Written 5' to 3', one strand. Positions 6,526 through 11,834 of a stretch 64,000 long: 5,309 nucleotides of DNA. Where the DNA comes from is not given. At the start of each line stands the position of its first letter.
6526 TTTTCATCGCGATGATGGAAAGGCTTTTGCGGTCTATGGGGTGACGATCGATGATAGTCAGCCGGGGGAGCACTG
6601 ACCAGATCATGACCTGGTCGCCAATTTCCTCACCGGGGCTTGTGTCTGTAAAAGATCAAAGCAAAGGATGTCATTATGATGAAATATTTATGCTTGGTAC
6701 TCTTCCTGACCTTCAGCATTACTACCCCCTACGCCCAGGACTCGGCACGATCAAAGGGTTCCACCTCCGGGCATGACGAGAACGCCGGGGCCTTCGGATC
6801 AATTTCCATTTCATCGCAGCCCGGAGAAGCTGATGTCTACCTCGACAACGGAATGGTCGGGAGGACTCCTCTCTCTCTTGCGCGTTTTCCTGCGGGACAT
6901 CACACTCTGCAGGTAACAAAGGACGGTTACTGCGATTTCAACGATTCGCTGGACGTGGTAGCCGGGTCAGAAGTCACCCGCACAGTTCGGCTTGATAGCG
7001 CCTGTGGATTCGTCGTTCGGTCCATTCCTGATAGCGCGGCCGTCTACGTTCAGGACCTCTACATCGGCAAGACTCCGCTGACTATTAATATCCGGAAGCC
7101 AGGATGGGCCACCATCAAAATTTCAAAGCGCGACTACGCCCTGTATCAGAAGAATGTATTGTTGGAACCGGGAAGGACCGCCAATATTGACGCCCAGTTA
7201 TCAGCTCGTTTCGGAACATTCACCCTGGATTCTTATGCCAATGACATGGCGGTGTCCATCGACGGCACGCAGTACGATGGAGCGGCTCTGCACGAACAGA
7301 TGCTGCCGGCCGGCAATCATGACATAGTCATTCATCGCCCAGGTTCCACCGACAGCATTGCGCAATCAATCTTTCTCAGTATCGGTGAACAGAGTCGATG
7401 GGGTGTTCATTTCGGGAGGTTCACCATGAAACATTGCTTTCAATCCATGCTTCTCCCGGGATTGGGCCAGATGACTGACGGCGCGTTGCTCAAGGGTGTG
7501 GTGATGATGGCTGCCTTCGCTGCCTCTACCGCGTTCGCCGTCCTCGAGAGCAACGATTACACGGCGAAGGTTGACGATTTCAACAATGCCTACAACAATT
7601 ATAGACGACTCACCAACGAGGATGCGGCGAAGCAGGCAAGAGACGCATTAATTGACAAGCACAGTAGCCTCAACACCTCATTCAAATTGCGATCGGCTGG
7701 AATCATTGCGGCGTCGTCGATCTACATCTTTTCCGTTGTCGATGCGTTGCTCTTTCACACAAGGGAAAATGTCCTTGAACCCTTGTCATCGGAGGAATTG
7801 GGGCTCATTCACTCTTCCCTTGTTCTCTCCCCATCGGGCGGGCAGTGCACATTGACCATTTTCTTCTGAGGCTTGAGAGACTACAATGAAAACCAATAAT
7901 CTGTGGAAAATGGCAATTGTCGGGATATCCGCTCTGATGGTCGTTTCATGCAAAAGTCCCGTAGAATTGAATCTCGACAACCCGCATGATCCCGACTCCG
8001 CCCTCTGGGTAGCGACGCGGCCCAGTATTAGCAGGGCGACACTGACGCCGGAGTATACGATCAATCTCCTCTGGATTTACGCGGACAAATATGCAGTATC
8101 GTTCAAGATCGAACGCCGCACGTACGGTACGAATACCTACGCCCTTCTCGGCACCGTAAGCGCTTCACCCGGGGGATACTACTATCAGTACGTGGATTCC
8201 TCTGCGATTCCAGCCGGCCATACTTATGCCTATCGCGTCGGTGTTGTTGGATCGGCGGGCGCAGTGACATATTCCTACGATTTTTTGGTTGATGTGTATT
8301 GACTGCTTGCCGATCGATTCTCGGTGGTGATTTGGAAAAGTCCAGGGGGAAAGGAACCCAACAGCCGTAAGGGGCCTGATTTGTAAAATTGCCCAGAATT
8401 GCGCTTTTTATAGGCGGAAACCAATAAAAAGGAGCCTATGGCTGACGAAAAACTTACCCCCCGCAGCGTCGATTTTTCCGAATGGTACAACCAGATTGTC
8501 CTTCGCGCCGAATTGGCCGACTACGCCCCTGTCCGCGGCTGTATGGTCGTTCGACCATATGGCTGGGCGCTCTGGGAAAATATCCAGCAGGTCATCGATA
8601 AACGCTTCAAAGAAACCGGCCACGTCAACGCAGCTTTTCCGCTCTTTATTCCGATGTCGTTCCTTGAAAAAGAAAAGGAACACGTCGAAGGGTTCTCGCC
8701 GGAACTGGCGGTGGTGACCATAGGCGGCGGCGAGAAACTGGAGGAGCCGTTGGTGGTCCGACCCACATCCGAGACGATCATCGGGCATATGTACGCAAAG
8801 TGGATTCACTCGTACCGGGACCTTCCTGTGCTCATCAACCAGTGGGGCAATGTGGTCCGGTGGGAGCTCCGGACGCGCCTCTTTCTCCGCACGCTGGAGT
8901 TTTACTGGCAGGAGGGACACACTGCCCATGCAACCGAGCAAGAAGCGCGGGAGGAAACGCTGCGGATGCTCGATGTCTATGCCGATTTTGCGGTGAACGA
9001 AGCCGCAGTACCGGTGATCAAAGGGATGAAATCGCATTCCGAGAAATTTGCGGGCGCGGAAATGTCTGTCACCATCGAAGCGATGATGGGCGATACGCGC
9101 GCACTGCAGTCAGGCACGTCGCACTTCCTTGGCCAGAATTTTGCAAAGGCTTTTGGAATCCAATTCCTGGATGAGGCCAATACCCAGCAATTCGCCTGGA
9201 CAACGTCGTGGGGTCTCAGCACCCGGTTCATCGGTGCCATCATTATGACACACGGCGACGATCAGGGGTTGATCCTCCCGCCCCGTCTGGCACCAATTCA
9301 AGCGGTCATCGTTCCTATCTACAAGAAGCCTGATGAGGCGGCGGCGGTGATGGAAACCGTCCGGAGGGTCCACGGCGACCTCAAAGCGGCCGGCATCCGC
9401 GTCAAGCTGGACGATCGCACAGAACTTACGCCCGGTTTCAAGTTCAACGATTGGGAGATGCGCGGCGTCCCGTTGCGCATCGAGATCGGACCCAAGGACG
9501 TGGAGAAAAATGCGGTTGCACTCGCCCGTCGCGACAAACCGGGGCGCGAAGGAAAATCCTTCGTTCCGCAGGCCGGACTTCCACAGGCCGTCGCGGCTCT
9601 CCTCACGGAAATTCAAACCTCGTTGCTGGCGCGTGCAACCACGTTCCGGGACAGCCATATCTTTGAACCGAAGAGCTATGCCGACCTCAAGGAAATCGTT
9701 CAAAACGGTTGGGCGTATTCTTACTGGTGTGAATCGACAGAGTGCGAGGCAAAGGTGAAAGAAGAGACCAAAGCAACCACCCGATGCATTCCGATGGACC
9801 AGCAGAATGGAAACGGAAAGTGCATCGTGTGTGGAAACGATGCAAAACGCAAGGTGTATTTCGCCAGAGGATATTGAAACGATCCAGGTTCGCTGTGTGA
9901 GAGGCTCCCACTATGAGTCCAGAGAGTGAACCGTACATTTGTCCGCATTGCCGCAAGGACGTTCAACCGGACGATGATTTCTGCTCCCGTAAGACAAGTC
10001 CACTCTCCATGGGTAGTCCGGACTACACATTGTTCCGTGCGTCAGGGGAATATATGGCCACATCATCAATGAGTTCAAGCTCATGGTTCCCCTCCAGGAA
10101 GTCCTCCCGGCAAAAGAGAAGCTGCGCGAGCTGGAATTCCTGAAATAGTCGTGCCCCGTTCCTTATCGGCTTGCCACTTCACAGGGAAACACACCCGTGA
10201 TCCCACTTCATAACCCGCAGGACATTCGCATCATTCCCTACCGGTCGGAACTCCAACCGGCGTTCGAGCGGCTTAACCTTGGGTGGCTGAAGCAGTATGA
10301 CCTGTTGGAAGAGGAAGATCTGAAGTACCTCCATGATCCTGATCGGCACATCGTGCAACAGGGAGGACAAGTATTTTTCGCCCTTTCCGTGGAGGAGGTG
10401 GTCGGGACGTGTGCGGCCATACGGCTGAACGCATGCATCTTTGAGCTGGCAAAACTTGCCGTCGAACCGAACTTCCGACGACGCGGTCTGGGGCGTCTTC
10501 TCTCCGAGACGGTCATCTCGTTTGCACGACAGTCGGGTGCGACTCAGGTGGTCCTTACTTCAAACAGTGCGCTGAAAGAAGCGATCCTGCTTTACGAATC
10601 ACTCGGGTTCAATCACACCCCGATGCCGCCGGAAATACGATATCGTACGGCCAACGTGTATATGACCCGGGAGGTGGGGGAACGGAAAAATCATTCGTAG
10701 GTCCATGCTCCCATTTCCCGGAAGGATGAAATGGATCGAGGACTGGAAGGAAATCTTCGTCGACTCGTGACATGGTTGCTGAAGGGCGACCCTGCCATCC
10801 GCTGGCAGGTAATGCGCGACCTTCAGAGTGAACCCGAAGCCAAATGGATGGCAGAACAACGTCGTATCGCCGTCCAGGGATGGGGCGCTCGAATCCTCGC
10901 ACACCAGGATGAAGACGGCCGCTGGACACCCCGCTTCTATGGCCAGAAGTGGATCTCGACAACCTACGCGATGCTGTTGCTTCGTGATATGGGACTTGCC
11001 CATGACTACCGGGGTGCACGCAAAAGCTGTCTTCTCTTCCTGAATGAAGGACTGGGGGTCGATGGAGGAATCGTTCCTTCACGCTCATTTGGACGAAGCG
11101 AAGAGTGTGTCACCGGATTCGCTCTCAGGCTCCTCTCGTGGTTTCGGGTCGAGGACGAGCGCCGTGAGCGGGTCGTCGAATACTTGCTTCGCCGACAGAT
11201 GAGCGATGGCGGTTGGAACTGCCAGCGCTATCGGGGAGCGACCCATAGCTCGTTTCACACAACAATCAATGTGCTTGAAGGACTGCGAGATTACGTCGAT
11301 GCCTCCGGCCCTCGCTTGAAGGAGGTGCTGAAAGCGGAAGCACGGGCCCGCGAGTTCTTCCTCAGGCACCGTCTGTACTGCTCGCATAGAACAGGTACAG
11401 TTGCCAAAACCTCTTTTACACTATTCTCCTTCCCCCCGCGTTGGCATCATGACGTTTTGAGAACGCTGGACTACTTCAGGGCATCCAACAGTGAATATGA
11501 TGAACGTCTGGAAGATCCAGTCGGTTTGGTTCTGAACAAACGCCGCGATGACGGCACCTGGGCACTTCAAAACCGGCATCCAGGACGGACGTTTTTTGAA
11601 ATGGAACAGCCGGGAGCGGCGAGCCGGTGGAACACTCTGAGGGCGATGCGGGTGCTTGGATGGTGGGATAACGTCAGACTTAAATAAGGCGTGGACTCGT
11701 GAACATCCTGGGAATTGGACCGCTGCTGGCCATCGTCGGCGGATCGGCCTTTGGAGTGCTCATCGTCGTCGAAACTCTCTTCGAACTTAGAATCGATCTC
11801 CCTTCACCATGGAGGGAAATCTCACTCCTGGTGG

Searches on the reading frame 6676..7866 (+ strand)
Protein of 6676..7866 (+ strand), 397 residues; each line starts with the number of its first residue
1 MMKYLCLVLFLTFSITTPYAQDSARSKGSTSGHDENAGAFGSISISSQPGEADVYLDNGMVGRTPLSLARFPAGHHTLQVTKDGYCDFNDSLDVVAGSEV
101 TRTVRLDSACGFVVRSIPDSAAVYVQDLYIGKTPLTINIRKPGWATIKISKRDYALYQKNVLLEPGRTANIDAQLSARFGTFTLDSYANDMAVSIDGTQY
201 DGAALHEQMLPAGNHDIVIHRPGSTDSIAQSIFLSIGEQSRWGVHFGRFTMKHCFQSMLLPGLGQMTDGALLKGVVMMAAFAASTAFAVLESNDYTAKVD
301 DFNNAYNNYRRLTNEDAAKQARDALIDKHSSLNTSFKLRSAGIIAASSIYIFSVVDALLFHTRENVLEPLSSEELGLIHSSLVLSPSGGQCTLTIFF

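Call 12: search_protein_families(library=pfam, proteins=[window:6676-7866:+], max_evalue=0.001)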
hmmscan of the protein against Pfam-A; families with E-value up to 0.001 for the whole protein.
window:6676-7866:+ (397 aa): 3 families
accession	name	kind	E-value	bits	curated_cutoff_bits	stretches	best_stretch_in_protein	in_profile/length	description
PF08308.17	PEGA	-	6.9e-32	109.6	20.8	2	40-107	1-68/71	PEGA domain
PF18935.5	DUF5683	-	6e-08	33.3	26.7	1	252-358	7-110/151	Family of unknown function (DUF5683)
PF13620.12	CarboxypepD_reg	-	4.8e-06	27.3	32.3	0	70-106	44-81/82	Carboxypeptidase regulatory-like domain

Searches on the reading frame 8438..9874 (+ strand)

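Call 12: search_protein_families(library=pfam, proteins=[window:8438-9874:+], max_evalue=0.001)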
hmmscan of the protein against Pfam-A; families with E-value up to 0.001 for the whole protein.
window:8438-9874:+ (479 aa): 3 families
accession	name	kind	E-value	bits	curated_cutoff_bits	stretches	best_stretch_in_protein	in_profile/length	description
PF09180.16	ProRS-C_1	-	1e-22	80.5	31.5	1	415-479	2-71/71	Prolyl-tRNA synthetase, C-terminal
PF00587.30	tRNA-synt_2b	-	3.8e-19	69.9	29.3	1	102-269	8-176/179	tRNA synthetase class II core domain (G, H, P, S and T)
PF03129.25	HGTP_anticodon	-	2.7e-18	66.3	21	1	288-368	1-77/94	Anticodon binding domain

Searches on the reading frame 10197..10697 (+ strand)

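Call 12: search_protein_families(library=pfam, proteins=[window:10197-10697:+], max_evalue=0.001)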
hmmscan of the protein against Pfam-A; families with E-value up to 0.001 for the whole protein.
window:10197-10697:+ (167 aa): 5 families
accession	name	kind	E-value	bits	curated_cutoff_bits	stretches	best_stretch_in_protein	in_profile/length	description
PF00583.31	Acetyltransf_1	-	5.8e-13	49.6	20.7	1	48-138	27-116/116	Acetyltransferase (GNAT) family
PF13508.13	Acetyltransf_7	-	6e-13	49.4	27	1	57-139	3-83/84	Acetyltransferase (GNAT) domain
PF13673.13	Acetyltransf_10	-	4e-10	40.2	23.6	1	49-143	23-111/128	Acetyltransferase (GNAT) domain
PF08445.16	FR47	-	3e-08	34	22.1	1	70-140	10-79/86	FR47-like protein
PF24553.2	Rv0428c_C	-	0.00029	21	27.2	1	57-139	133-216/224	Probable histone acetyltransferase Rv0428c C-terminal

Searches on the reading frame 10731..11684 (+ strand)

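Call 12: search_protein_families(library=pfam, proteins=[window:10731-11684:+], max_evalue=0.001)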
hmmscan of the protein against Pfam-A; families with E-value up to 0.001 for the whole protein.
window:10731-11684:+ (318 aa): 1 family
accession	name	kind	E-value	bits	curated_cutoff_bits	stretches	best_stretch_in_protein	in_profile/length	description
PF13249.12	SQHop_cyclase_N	-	0.00077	19.2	26.2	0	139-165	41-67/291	Squalene-hopene cyclase N-terminal domain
